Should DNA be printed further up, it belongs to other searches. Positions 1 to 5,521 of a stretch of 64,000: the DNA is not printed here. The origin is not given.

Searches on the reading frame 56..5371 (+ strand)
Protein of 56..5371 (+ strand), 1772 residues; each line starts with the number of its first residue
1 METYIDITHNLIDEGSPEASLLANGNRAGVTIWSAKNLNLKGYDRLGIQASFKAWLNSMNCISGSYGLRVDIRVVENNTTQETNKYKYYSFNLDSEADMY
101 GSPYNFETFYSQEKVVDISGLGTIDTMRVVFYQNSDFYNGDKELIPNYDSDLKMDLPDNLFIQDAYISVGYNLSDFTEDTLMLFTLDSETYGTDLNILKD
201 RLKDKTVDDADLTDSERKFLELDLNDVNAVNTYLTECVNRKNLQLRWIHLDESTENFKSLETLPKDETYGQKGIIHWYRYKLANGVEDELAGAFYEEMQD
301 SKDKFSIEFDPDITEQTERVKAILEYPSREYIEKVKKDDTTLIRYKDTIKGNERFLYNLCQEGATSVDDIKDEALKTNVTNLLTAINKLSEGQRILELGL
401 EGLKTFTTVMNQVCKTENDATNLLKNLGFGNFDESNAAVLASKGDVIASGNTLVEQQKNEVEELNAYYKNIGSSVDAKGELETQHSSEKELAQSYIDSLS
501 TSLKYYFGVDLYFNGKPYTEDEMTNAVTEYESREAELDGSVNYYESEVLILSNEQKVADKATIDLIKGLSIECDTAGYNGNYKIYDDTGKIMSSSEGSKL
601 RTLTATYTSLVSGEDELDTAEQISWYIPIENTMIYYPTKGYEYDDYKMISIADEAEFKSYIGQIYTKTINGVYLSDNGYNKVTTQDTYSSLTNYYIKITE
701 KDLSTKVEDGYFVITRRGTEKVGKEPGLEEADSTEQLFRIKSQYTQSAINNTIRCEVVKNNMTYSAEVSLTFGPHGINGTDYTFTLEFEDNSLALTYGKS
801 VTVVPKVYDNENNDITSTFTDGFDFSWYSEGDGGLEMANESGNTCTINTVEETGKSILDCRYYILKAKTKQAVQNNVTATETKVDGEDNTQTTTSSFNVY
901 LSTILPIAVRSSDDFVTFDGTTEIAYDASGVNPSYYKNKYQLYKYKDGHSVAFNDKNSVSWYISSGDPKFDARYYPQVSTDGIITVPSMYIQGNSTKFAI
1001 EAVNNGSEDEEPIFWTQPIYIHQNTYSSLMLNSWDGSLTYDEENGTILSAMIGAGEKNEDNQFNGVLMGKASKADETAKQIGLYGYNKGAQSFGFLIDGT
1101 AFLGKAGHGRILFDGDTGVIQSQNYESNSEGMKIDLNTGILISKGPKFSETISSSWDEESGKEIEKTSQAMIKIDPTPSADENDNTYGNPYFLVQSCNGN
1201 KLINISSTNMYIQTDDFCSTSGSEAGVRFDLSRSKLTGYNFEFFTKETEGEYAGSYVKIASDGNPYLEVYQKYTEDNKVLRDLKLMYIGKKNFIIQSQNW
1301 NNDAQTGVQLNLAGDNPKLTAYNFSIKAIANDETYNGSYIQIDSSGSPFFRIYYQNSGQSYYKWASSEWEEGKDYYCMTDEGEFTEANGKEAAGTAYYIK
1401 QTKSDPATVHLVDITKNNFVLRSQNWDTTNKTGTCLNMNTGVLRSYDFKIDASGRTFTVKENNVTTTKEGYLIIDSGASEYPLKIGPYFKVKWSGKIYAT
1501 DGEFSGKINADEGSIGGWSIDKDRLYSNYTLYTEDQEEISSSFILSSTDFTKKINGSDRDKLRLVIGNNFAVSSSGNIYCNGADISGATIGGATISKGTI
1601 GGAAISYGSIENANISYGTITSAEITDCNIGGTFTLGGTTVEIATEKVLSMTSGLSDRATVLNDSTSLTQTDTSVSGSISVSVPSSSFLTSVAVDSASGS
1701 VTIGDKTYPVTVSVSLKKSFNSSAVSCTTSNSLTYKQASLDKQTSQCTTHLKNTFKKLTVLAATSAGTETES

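Call 11: search_protein_families(library=phrogs, proteins=[window:56-5371:+], max_evalue=0.001)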
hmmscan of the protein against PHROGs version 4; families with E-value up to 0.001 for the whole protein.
window:56-5371:+ (1772 aa): 0 families

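Call 61: search_protein_families(library=pfam, proteins=[window:56-5371:+], max_evalue=0.01)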
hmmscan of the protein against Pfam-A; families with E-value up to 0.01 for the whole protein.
window:56-5371:+ (1772 aa): 0 families
